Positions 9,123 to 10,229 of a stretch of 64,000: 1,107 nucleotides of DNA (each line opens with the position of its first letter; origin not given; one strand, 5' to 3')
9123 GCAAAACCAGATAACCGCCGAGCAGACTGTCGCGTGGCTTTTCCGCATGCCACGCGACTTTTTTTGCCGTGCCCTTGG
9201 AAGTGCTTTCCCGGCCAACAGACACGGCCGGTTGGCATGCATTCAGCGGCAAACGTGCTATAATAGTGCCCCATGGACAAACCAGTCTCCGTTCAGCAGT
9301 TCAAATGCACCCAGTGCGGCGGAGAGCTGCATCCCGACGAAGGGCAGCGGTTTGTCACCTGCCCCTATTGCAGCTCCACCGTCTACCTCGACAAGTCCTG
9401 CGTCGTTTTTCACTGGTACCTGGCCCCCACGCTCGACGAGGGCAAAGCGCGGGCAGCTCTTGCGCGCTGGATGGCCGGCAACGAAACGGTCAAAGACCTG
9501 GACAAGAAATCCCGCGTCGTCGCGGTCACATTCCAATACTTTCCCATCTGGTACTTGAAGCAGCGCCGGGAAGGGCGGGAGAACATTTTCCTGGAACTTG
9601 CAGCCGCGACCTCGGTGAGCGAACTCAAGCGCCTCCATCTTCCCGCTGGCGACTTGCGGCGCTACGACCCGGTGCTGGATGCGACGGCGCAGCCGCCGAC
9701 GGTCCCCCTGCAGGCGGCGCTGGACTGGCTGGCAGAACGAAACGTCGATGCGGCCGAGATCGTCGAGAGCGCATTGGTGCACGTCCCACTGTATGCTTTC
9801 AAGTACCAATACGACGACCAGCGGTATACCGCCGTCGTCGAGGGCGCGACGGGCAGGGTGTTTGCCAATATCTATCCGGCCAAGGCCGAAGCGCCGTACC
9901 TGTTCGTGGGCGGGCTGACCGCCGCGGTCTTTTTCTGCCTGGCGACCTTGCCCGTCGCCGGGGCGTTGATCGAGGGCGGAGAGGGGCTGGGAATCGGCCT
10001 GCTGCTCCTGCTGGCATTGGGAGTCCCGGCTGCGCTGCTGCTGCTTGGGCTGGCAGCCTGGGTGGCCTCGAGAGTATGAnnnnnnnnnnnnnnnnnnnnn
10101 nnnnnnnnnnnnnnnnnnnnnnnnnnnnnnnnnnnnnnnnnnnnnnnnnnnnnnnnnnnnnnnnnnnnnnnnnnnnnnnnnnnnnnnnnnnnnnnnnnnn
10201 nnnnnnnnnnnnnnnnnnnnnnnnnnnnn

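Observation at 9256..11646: Leaderless, translationally coupled operon of three paralogous zinc-ribbon proteins of unknown function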

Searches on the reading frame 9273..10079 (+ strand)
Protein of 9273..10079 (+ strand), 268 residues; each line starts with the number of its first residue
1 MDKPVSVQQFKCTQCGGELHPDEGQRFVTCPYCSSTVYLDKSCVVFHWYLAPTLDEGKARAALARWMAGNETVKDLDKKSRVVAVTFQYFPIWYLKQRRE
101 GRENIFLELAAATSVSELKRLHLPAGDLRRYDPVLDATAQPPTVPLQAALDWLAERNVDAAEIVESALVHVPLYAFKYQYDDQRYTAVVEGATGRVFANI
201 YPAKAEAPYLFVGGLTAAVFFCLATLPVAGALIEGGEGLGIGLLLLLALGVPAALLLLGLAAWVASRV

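Call 3: search_protein_families(library=pfam, proteins=[window:9273-10079:+], max_evalue=1)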
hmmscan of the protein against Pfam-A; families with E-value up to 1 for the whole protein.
window:9273-10079:+ (268 aa): 11 families
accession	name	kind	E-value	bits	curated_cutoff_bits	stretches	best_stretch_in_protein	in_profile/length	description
PF01753.24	zf-MYND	-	0.008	16.6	22.7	1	12-48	1-32/39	MYND finger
PF07295.17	DUF1451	-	0.024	15.3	26.1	1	9-38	113-142/146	Zinc-ribbon containing domain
PF07754.17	HVO_2753_ZBP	-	0.032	14.5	33.2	1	12-37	1-26/46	Small zinc finger protein HVO_2753-like, Zn-binding pocket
PF23145.1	Zf_2nd_IFT121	-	0.035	14.2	25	1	8-37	15-44/45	IFT121, second zinc finger domain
PF01155.25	HypA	-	0.054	14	28.9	1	9-36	70-95/112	Hydrogenase/urease nickel incorporation, metallochaperone, hypA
PF13248.11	Zn_ribbon_3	-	0.13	12.2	27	0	3-19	10-26/26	zinc-ribbon domain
PF22191.2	IBR_1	-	0.15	12.4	27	0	27-46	3-22/47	IBR domain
PF20647.2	DUF6808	-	0.16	12.5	24.4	1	169-195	3-29/86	Domain of unknown function (DUF6808)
PF12773.13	DZR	-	0.46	11.1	27.3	1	8-40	11-37/45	Double zinc ribbon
PF14446.12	Prok-RING_1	-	0.6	10.6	29.1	1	10-35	5-28/54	Prokaryotic RING finger family 1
PF24440.1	DUF7559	-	0.92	10.2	27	0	26-40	34-48/52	Family of unknown function (DUF7559)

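Call 4: search_protein_families(library=ncbifam, proteins=[window:9273-10079:+], max_evalue=1)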
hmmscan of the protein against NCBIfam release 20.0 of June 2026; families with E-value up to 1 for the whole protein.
window:9273-10079:+ (268 aa): 8 families
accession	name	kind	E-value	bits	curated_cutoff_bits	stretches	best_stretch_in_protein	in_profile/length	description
NF001607.0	PRK00398.1-4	equivalog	0.00089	18.9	89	1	10-37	10-38/53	DNA-directed RNA polymerase subunit P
NF011481.0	PRK14890.1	equivalog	0.0025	17.8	61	1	7-43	7-44/61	putative Zn-ribbon RNA-binding protein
NF001608.0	PRK00398.1-6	equivalog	0.038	13.8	84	1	9-37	3-31/46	DNA-directed RNA polymerase subunit P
NF041909.1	HVO_2753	equivalog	0.054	13.4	80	1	7-43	7-42/59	HVO_2753 family zinc finger protein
NF001606.0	PRK00398.1-3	equivalog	0.073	12.9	72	1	9-35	2-27/44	DNA-directed RNA polymerase subunit P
NF001605.0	PRK00398.1-2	equivalog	0.14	12.1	63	1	10-38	2-29/43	DNA-directed RNA polymerase subunit P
NF041374.1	GDCCVxC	domain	0.29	11.4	40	1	7-35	22-50/58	GDCCVxC domain-containing (seleno)protein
NF048018.1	IS256_N_4Cys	domain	0.42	11.3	27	0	7-16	19-28/31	transposase-like zinc-binding domain-containing protein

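Call 7: search_protein_families(library=padloc, proteins=[window:9273-10079:+], max_evalue=1)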
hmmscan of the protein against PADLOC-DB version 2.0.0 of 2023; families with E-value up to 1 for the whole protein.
window:9273-10079:+ (268 aa): 0 families

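Call 8: search_protein_families(library=phrogs, proteins=[window:9273-10079:+], max_evalue=1)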
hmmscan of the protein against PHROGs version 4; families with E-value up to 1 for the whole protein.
window:9273-10079:+ (268 aa): 7 families
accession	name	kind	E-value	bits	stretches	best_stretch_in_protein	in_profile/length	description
phrog_12574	-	unknown function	0.0013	20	1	5-44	32-73/75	-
phrog_4875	-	unknown function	0.0047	18.1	1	9-41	12-44/77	-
phrog_8315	-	unknown function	0.11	13.8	1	10-38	8-35/62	-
phrog_34822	-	unknown function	0.12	12.9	1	12-42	10-43/46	-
phrog_18748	-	unknown function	0.14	13.4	1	9-36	9-36/88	-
phrog_3207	-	unknown function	0.14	13.3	1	7-35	24-52/90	-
phrog_13234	-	unknown function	0.16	12.7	1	12-34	14-33/37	-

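Call 13: find_homologous_proteins(query=window:9273-10076:+)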
Query window:9273-10076:+ (268 aa): 1068 proteins with E <= 0.001 among 8000 candidates; the best 120 are listed.
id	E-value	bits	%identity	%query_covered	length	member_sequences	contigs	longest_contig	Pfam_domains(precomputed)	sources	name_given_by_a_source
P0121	5.8e-177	604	100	100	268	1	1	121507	-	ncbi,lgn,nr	ncbi:MAG: hypothetical protein JW900_02490 [Anaerolineae bacterium]|nr:hypothetical protein [Anaerol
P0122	2.4e-126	438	73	98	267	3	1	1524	-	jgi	jgi:hypothetical protein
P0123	4.7e-122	424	71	100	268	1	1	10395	-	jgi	jgi:hypothetical protein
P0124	1.5e-121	423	70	100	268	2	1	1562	-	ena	-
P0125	1.5e-121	423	72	98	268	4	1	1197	-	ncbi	-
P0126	5.9e-121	421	69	100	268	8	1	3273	-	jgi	jgi:hypothetical protein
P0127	3.4e-120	418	72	97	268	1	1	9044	-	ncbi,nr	ncbi:MAG: hypothetical protein JXD18_06850 [Anaerolineae bacterium]|nr:hypothetical protein [Anaerol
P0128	2.6e-118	412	68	100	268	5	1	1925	-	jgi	-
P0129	1.4e-117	410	68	85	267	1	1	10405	-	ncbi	-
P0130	4.2e-117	408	68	100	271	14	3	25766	-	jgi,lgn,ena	jgi:hypothetical protein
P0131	4.9e-117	408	66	100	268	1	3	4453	-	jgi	jgi:hypothetical protein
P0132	9.4e-117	407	67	94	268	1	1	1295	-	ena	-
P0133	1.2e-116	407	67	100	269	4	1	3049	-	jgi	jgi:predicted RNA-binding Zn-ribbon protein involved in translation (DUF1610 family)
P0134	1.4e-116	406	68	100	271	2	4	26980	-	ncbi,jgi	-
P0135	1.5e-116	406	65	100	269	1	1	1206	-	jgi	jgi:DNA-directed RNA polymerase subunit RPC12/RpoP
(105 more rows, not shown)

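Call 59: search_protein_representatives(alignment_id=A4)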
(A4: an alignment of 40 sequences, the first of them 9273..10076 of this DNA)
Query: 40 sequences, 344 profile positions. Proteins with E-value up to 0.001 (for the whole library): 3920; up to 1e-10: 1125; up to 1e-30: 131. The best 150 are listed.
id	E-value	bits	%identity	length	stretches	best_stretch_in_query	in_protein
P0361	9.2e-133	459.1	-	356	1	1-329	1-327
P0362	1.0e-113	396.5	-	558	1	1-323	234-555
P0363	4.5e-113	394.4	-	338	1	1-259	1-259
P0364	1.5e-100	353.2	-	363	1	5-330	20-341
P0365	3.0e-96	339.0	-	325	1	1-215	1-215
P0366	1.2e-93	330.4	-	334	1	4-329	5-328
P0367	2.2e-92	326.3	-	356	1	3-335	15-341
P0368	2.2e-92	326.3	-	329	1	1-324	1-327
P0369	4.1e-87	309.0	-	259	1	1-232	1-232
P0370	9.3e-84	298.0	-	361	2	3-176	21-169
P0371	4.2e-81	289.2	-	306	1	4-203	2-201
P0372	4.8e-81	289.0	-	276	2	1-115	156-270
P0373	1.1e-79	284.6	-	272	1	6-313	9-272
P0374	4.4e-79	282.6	-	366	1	2-281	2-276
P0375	7.5e-79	281.8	-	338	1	6-319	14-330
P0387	2.2e-63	231.0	-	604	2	1-314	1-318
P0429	1.1e-42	162.9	-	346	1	9-312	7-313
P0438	1.1e-39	153.1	-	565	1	9-316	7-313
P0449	3.4e-37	144.8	-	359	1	5-325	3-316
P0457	9.7e-36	140.1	-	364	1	7-318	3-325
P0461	4.2e-35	138.0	-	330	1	6-279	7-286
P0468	1.9e-34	135.8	-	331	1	5-315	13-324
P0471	3.2e-34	135.1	-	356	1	9-264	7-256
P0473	4.9e-34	134.4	-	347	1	2-316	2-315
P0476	2.6e-33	132.1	-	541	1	9-313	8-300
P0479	1.1e-32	130.0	-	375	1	5-293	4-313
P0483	7.8e-32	127.2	-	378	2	5-116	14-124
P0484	8.5e-32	127.1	-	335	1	7-315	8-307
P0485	1.2e-31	126.6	-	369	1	7-341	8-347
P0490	6.3e-31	124.2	-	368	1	7-311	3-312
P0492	2.1e-30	122.5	-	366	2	4-115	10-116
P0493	2.1e-30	122.5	-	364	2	6-175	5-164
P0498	3.9e-30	121.6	-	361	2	7-300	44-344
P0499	5.5e-30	121.1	-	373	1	8-307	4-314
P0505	1.6e-29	119.6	-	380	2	6-304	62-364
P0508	3.8e-29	118.4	-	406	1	7-315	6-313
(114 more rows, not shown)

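Call 60: search_protein_families(library=pfam, proteins=[P0362, P0387, P0438, P0476, P0508, P0505, P0499, P0485, P0479, P0483], max_evalue=0.01)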
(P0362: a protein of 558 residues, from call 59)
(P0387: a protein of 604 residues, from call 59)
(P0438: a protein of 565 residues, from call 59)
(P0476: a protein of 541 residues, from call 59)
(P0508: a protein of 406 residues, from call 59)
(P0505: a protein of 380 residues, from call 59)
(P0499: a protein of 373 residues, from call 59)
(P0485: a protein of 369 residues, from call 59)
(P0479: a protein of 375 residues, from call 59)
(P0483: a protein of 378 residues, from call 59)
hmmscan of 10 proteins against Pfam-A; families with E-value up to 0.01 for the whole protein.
P0362 (558 aa): 4 families
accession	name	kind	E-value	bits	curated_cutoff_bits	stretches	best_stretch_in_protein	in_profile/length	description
PF00069.31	Pkinase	-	4e-13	49.8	31.7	1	13-101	157-253/263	Protein kinase domain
PF13191.12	AAA_16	-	1.1e-10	42.7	32.6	1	158-213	2-57/167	AAA ATPase domain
PF07714.23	PK_Tyr_Ser-Thr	-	2e-08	34.3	23.1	1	15-100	166-249/258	Protein tyrosine and serine/threonine kinase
PF13401.12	AAA_22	-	0.0039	17.9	27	1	180-205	5-30/130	AAA domain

P0387 (604 aa): 0 families

P0438 (565 aa): 0 families

P0476 (541 aa): 1 family
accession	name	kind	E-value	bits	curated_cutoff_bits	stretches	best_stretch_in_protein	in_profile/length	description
PF09297.16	Zn_ribbon_NUD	-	0.00061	19.9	24.8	1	11-36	6-31/32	NADH pyrophosphatase zinc ribbon domain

P0508 (406 aa): 1 family
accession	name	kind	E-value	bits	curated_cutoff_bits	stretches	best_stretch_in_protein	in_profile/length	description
PF17915.7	zf_Rg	-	0.0039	17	25.5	1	10-35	9-34/49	Reverse gyrase zinc finger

P0505 (380 aa): 9 families
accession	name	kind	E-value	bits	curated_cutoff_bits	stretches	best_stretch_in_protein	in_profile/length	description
PF21344.3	Zn_ribbon_LysW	-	1e-08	35.1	27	2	67-96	2-34/46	Alpha-aminoadipate carrier protein LysW-like, globular domain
PF12773.13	DZR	-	0.00026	21.5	27.3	1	18-90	1-45/45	Double zinc ribbon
PF23548.1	Zn_ribbon_FGT1_2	-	0.00066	19.7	27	1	15-43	2-30/35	FORGETTER1 second zinc ribbon domain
PF13248.11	Zn_ribbon_3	-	0.00074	19.3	27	0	15-42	2-25/26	zinc-ribbon domain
PF08271.17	Zn_Ribbon_TF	-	0.0019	18.2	29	0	67-91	2-27/43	TFIIB zinc-binding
PF09297.16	Zn_ribbon_NUD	-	0.0061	16.7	24.8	0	67-92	5-30/32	NADH pyrophosphatase zinc ribbon domain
PF14446.12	Prok-RING_1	-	0.0072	16.7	29.1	0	67-91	6-28/54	Prokaryotic RING finger family 1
PF07191.17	Zn_ribbon_6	-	0.009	16.4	25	0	36-80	3-44/67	Double zinc ribbon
PF02591.20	Zn_ribbon_9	-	0.01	16.4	29.1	0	77-90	17-30/33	C4-type zinc ribbon domain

P0499 (373 aa): 0 families

P0485 (369 aa): 0 families

P0479 (375 aa): 2 families
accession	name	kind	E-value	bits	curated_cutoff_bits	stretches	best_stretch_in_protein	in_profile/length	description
PF03119.21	DNA_ligase_ZBD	-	0.0033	17.7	25.8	1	10-30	1-21/27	NAD-dependent DNA ligase C4 zinc finger domain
PF01396.24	Zn_ribbon_Top1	-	0.0046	17.2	32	0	10-35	3-27/39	Topoisomerase DNA binding C4 zinc finger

P0483 (378 aa): 2 families
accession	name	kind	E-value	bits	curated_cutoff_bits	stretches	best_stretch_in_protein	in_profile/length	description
PF23548.1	Zn_ribbon_FGT1_2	-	7.1e-05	22.8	27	1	18-44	2-28/35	FORGETTER1 second zinc ribbon domain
PF03119.21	DNA_ligase_ZBD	-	0.0005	20.3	25.8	1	21-40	2-21/27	NAD-dependent DNA ligase C4 zinc finger domain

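Call 61: list_cluster_members(proteins=[P0438, P0476, P0508, P0499, P0485, P0387, P0479, P0457, P0449, P0429])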
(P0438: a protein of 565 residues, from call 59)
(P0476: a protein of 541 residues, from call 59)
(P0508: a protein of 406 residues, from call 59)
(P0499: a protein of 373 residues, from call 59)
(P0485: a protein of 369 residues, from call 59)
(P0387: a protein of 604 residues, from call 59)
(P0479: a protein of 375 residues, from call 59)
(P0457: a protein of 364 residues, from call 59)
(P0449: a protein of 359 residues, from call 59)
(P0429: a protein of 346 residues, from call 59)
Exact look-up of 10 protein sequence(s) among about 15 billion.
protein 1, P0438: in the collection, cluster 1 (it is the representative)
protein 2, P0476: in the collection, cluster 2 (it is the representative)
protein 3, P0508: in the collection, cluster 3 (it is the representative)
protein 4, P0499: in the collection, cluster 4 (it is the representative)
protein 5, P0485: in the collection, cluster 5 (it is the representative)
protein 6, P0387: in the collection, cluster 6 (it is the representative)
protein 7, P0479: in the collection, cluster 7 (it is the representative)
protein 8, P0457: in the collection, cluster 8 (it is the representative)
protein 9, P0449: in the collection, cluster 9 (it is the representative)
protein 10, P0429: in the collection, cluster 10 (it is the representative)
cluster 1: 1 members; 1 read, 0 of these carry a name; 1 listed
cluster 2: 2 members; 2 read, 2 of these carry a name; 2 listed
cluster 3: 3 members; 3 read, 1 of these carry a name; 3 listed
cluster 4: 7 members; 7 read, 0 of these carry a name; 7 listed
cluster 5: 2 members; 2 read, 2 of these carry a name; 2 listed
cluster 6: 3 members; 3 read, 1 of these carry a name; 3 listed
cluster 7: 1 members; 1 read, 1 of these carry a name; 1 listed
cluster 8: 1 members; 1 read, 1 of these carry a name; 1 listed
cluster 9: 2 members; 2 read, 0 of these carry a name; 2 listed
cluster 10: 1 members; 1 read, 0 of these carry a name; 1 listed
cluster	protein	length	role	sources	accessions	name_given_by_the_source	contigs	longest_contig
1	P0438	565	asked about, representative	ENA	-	-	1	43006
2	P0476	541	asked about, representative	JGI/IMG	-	hypothetical protein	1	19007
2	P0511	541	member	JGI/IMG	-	DNA-directed RNA polymerase subunit RPC12/RpoP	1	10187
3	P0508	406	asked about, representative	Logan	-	-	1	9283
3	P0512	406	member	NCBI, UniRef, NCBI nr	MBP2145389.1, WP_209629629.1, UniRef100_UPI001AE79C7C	hypothetical protein J2129_000843 [Methanofollis sp. W23] | hypothetical protein n=1 Tax=Methanofollis sp. W23 TaxID=2817849 RepID=UPI001AE79C7C | hypothetical protein [Methanofollis sp. W23]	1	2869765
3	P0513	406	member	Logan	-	-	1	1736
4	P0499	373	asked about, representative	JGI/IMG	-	-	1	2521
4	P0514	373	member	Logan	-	-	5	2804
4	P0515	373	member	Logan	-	-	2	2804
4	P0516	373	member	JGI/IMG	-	-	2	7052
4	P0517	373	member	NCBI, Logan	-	-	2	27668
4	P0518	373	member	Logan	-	-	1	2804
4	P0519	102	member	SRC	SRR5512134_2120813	-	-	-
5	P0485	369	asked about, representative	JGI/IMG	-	LSD1 subclass zinc finger protein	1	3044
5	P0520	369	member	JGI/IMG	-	LSD1 subclass zinc finger protein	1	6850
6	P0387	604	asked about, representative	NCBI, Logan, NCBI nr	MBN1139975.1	MAG: hypothetical protein JXM73_25625 [Anaerolineae bacterium] | hypothetical protein [Anaerolineae bacterium]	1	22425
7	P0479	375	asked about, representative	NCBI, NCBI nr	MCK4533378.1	hypothetical protein KAU39_06285 [bacterium] | hypothetical protein [bacterium]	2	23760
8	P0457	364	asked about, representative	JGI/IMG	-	hypothetical protein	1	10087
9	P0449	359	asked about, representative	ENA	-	-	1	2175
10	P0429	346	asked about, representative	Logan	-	-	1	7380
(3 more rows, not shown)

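Call 63: find_encoding_contigs(protein=P0512, flank=8000, max_places=2)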
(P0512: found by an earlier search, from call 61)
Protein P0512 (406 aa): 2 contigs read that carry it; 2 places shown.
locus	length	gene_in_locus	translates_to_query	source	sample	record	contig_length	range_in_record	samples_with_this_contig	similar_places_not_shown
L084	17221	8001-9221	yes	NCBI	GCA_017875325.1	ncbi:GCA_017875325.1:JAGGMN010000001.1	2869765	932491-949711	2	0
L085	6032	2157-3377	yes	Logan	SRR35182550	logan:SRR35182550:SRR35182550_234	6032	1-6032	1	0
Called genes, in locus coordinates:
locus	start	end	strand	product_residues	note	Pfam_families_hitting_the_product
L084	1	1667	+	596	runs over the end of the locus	PF00664:ABC_membrane, PF02463:SMC_N (faint), PF00005:ABC_tran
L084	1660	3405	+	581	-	PF00664:ABC_membrane, PF02463:SMC_N, PF00005:ABC_tran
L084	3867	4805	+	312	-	-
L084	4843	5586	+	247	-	PF06325:PrmA (weak), PF13489:Methyltransf_23 (weak), PF05175:MTS (weak), PF01209:Ubie_methyltran, PF13847:Methyltransf_31, PF08241:Methyltransf_11, PF08242:Methyltransf_12, PF13649:Methyltransf_25, +2 more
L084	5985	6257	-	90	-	PF05016:ParE_toxin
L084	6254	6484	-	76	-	PF24434:DUF7557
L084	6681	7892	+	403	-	-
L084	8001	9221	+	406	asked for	-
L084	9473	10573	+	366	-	-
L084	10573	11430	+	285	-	-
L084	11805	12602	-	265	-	-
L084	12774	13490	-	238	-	PF02518:HATPase_c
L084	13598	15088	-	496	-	PF02384:N6_Mtase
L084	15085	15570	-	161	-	-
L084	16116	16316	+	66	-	-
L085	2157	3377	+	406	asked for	-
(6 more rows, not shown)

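Call 64: find_encoding_contigs(protein=P0479, flank=8000, max_places=2)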
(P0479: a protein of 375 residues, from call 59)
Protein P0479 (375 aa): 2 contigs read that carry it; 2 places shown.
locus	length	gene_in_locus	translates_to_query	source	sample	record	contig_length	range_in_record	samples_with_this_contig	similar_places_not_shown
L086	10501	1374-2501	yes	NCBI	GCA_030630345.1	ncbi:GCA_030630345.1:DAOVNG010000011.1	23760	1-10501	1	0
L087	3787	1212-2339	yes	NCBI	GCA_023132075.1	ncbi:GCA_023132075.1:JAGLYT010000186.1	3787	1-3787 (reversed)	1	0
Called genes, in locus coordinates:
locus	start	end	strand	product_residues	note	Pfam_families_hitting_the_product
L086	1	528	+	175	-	?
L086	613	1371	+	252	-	-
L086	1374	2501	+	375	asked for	-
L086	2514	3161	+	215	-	-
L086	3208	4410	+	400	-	PF13742:tRNA_anti_2, PF01336:tRNA_anti-codon, PF02601:Exonuc_VII_L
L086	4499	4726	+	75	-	PF02609:Exonuc_VII_S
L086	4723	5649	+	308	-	PF00348:polyprenyl_synt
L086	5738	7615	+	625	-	PF13292:DXP_synthase_N, PF00676:E1_dh (weak), PF02779:Transket_pyr, PF02780:Transketolase_C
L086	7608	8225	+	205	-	PF01479:S4, PF22421:SYY_C-terminal (weak), PF01728:FtsJ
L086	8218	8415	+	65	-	-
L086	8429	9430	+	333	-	PF04055:Radical_SAM, PF13353:Fer4_12 (weak)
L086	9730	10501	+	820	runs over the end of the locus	PF00133:tRNA-synt_1, PF01406:tRNA-synt_1e (faint), PF09334:tRNA-synt_1g, PF13603:tRNA-synt_1_2, PF00133:tRNA-synt_1, PF09334:tRNA-synt_1g (weak), PF08264:Anticodon_1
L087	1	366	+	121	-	PF24460:DUF7575 (faint), PF24463:DUF7577 (faint), PF10571:UPF0547 (faint), PF12773:DZR, PF13240:Zn_Ribbon_1 (weak), PF17032:Zn_ribbon_15 (weak), PF13240:Zn_Ribbon_1 (weak), PF13248:Zn_ribbon_3 (weak)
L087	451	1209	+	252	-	-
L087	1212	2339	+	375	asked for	-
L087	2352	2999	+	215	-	-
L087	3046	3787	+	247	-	PF13742:tRNA_anti_2, PF01336:tRNA_anti-codon, PF02601:Exonuc_VII_L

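Call 70: find_encoding_contigs(protein=P0517, flank=7000, max_places=1)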
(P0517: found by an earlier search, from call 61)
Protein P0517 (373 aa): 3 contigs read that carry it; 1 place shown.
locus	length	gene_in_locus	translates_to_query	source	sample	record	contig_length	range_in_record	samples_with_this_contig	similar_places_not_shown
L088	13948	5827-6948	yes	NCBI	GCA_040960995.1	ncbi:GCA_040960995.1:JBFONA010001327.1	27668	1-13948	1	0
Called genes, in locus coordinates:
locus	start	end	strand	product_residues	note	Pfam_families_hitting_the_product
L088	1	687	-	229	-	?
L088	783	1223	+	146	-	PF03652:RuvX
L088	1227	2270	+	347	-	PF02618:YceG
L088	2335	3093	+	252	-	-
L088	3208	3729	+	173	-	-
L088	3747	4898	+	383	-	PF13421:Band_7_1, PF01145:Band_7, PF17032:Zn_ribbon_15 (faint), PF18912:DZR_2 (faint), PF24463:DUF7577 (faint), PF12773:DZR, PF12773:DZR, PF13248:Zn_ribbon_3 (weak), +2 more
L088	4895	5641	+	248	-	-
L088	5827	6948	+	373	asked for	-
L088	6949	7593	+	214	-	-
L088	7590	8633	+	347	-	PF21016:RlmN_N, PF04055:Radical_SAM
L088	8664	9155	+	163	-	PF13366:PDDEXK_3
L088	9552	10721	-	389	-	PF00589:Phage_integrase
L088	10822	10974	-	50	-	-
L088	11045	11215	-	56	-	-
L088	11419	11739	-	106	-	PF12728:HTH_17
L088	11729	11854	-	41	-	-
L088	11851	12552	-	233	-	-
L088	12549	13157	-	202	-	-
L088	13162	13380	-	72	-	PF13560:HTH_31, PF01381:HTH_3, PF13443:HTH_26 (weak)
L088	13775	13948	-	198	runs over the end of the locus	-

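Call 71: find_encoding_contigs(protein=P0476, flank=7000, max_places=1)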
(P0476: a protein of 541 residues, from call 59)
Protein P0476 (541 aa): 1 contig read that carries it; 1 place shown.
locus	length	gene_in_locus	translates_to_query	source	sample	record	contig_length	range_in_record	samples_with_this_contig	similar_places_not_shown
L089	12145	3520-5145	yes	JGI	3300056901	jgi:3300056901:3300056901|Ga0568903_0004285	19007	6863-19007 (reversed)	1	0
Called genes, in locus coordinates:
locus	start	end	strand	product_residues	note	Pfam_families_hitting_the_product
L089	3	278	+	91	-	?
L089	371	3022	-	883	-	PF01841:Transglut_core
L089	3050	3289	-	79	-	-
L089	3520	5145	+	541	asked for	-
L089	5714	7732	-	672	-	PF01839:FG-GAP (faint), PF13517:FG-GAP_3 (weak)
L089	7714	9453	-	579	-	PF01839:FG-GAP (faint), PF13517:FG-GAP_3 (weak)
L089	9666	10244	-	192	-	-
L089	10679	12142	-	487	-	-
